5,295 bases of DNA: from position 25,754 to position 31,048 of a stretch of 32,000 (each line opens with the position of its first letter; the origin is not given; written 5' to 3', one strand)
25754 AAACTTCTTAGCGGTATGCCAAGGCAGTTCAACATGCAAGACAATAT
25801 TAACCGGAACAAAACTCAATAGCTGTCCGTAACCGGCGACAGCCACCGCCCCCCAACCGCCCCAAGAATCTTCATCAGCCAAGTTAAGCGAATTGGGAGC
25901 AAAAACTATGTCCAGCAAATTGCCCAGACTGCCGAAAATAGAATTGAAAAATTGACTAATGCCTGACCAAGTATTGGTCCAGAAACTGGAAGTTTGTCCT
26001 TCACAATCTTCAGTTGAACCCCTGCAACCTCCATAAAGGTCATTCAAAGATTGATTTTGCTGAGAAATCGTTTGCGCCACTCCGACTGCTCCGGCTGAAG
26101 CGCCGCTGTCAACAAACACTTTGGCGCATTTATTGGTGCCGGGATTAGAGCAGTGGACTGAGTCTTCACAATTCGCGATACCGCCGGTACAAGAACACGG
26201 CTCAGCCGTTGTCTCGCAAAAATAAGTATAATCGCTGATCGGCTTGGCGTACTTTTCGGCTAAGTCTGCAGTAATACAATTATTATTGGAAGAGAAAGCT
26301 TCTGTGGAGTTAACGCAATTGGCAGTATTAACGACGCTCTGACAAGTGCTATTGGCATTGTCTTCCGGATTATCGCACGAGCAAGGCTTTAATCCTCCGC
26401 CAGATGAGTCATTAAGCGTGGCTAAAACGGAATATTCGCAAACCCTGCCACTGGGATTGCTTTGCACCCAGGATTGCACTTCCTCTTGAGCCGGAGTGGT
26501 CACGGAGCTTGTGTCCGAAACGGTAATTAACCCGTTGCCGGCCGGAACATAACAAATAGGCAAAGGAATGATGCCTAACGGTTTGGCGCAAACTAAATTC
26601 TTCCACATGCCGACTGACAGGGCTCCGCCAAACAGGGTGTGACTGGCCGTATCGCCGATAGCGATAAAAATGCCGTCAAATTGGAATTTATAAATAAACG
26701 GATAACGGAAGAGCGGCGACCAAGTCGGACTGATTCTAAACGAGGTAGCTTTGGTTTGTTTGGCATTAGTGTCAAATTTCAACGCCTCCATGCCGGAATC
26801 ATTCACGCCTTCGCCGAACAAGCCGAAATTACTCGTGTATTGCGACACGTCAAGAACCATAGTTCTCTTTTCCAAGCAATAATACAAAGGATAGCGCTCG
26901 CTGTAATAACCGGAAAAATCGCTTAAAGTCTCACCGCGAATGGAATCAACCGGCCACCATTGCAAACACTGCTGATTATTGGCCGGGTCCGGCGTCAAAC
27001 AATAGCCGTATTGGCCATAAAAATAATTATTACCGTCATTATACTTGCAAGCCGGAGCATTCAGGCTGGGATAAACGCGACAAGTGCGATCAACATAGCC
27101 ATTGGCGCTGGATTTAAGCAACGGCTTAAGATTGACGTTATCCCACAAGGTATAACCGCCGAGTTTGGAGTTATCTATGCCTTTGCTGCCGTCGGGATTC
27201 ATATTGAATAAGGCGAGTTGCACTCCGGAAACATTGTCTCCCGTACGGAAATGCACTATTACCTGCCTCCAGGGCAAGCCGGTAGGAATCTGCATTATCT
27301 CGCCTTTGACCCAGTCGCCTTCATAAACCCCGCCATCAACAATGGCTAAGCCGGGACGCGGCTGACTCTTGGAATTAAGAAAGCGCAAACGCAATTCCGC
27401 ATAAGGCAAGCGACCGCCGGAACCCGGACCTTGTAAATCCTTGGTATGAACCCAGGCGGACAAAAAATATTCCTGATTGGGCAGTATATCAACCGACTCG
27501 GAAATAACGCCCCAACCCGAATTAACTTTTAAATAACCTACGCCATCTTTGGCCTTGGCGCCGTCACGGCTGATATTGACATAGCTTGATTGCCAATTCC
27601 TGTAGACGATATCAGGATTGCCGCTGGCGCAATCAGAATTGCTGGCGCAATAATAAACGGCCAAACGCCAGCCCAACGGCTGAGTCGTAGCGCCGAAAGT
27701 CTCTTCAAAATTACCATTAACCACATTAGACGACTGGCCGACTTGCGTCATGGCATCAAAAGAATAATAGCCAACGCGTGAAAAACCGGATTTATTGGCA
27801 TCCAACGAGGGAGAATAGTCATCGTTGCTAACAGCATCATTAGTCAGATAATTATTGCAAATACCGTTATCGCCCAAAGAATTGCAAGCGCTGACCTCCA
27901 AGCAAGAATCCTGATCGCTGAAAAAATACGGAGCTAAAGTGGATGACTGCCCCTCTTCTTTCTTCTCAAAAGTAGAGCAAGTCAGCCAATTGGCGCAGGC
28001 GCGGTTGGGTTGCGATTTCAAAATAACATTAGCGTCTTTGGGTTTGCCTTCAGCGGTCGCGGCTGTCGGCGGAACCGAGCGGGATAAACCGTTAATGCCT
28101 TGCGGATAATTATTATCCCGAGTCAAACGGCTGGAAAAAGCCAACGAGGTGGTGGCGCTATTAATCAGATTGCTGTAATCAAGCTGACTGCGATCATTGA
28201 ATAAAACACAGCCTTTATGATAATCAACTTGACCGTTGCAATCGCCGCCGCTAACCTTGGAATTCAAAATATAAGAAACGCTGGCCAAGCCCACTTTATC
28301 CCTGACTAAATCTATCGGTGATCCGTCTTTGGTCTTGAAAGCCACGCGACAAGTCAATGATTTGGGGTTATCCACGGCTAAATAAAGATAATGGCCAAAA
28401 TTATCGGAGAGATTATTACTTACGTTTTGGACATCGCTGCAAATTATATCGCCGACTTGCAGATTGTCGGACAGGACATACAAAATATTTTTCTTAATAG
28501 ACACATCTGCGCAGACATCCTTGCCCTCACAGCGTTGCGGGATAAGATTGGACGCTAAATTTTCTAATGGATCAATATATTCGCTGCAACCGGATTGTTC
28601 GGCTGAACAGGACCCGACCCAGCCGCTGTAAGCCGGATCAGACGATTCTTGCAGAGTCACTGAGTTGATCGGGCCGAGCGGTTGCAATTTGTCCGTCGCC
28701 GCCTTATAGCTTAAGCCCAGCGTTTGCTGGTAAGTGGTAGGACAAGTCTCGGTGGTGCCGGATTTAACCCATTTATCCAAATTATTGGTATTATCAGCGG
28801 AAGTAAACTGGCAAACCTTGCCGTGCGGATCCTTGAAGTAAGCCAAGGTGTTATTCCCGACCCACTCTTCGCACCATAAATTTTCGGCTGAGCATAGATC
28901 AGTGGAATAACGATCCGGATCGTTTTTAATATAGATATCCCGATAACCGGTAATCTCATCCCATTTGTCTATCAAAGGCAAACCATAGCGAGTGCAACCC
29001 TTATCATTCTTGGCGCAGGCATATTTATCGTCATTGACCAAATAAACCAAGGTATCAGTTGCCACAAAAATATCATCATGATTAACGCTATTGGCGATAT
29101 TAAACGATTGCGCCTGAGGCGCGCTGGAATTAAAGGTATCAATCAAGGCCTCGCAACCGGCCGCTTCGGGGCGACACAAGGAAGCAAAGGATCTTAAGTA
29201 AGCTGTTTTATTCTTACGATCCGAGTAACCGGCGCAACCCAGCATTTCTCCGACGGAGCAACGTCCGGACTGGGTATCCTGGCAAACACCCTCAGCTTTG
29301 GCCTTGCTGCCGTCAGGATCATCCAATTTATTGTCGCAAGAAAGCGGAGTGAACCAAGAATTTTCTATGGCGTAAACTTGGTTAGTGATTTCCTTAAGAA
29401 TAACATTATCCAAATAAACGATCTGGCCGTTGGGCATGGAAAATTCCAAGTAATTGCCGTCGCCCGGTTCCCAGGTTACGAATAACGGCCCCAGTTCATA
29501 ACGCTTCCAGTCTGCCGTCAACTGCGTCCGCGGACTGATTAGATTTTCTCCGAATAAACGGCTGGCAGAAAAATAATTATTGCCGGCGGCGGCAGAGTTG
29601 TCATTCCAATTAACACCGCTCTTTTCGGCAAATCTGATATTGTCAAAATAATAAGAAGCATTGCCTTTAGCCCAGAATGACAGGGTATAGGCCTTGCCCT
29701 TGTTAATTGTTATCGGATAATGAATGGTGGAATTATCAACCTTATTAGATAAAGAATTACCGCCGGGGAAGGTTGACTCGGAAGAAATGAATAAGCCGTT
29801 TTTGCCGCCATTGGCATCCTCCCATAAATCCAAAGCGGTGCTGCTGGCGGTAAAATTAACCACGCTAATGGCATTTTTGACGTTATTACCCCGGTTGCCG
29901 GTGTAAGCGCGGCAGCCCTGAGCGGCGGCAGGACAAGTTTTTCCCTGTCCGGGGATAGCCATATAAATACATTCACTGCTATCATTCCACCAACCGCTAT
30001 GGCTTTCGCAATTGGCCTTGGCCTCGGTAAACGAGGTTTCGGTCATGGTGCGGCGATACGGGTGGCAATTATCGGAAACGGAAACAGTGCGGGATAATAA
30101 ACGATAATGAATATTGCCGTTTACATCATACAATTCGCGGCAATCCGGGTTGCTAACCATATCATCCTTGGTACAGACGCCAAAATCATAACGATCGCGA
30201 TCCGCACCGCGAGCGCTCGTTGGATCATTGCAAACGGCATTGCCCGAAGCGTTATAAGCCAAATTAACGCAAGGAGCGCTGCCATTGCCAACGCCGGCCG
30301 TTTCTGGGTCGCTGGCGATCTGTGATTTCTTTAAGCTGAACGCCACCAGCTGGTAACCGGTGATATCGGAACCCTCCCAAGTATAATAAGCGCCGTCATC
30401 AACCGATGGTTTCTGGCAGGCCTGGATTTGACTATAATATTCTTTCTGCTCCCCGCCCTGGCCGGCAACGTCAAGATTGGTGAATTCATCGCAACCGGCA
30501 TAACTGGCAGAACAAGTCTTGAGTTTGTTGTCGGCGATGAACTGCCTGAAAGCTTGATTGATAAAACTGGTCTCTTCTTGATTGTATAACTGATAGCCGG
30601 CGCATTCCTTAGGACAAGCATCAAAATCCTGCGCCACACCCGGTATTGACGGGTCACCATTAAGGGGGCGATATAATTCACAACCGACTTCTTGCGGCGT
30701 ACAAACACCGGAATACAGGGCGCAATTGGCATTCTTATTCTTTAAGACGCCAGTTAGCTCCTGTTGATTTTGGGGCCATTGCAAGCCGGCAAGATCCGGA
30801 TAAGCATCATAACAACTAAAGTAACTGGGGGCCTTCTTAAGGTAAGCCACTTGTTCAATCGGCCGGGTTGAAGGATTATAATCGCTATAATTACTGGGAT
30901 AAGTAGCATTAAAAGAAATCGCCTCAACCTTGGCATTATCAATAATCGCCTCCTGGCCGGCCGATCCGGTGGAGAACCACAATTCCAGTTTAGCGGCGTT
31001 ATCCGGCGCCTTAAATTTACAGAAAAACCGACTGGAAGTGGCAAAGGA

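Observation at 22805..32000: Giant (more than 3063 aa, still incomplete) Cys-rich multidomain protein heading the T4SS-like operon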

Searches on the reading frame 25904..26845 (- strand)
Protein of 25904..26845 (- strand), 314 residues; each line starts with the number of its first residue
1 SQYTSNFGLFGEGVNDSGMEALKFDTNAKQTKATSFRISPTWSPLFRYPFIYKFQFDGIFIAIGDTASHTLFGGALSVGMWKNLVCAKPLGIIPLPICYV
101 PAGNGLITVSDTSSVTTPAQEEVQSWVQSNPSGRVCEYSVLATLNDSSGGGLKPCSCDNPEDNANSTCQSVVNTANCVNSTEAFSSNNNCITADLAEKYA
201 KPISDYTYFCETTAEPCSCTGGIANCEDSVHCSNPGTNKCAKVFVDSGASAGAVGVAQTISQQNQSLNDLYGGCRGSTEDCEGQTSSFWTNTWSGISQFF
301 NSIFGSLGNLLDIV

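Call 94: search_protein_families(library=pfam, alignment_id=A9, max_evalue=0.01)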
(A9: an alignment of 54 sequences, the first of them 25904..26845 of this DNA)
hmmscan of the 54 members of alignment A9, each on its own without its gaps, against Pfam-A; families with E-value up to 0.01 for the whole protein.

A. member 1, window:25904-26845:- (314 aa): 0 families

B. families by the number of members that match (of 54 scanned): 1 family
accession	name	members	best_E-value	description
PF00105.24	zf-C4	1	0.0069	Double treble clef zinc finger, C4 type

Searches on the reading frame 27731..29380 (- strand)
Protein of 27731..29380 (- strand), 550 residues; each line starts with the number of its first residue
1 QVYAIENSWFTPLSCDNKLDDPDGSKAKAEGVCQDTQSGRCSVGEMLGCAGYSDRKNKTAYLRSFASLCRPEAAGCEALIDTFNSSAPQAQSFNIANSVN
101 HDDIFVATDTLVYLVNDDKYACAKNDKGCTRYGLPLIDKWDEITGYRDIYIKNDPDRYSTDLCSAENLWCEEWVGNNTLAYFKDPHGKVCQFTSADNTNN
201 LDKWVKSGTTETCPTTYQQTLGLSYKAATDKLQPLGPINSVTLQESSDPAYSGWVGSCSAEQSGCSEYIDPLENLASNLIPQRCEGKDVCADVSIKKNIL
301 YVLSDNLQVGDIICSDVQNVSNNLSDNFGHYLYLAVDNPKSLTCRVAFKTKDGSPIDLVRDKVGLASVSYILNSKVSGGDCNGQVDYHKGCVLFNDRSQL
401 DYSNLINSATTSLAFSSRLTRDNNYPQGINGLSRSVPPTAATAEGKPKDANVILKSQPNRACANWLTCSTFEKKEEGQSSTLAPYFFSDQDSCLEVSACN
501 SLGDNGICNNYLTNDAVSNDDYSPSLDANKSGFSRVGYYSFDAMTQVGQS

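Call 91: search_solved_structures(query=A8, max_evalue=10, show_alignments=2)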
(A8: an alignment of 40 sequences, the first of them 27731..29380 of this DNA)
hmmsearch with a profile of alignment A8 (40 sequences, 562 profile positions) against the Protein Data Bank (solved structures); distinct sequences matched with E-value up to 10: 1.
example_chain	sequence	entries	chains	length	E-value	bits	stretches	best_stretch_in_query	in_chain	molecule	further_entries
2gm3_A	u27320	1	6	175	1.6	10.7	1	44-79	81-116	unknown protein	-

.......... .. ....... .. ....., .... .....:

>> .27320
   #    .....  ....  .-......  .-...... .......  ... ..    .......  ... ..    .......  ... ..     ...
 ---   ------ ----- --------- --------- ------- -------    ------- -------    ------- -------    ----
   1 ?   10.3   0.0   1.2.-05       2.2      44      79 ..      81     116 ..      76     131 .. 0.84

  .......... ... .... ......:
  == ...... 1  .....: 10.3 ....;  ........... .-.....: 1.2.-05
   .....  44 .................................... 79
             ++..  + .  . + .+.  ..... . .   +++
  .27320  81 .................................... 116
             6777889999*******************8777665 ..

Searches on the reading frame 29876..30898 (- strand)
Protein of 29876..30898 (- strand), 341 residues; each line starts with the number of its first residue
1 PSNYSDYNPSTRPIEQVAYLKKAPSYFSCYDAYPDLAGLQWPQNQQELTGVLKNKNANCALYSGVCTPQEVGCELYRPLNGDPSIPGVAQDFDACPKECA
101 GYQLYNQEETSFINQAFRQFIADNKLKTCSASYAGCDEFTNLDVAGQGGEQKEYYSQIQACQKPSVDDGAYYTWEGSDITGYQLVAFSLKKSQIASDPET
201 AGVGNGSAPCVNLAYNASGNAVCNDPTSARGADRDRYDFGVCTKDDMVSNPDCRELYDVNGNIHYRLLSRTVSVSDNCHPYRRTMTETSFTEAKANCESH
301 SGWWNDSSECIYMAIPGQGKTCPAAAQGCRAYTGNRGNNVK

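Call 90: search_solved_structures(query=A7, max_evalue=10, show_alignments=2)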
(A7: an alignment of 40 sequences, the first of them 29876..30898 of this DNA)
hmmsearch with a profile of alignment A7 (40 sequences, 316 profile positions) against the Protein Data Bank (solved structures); distinct sequences matched with E-value up to 10: 0.
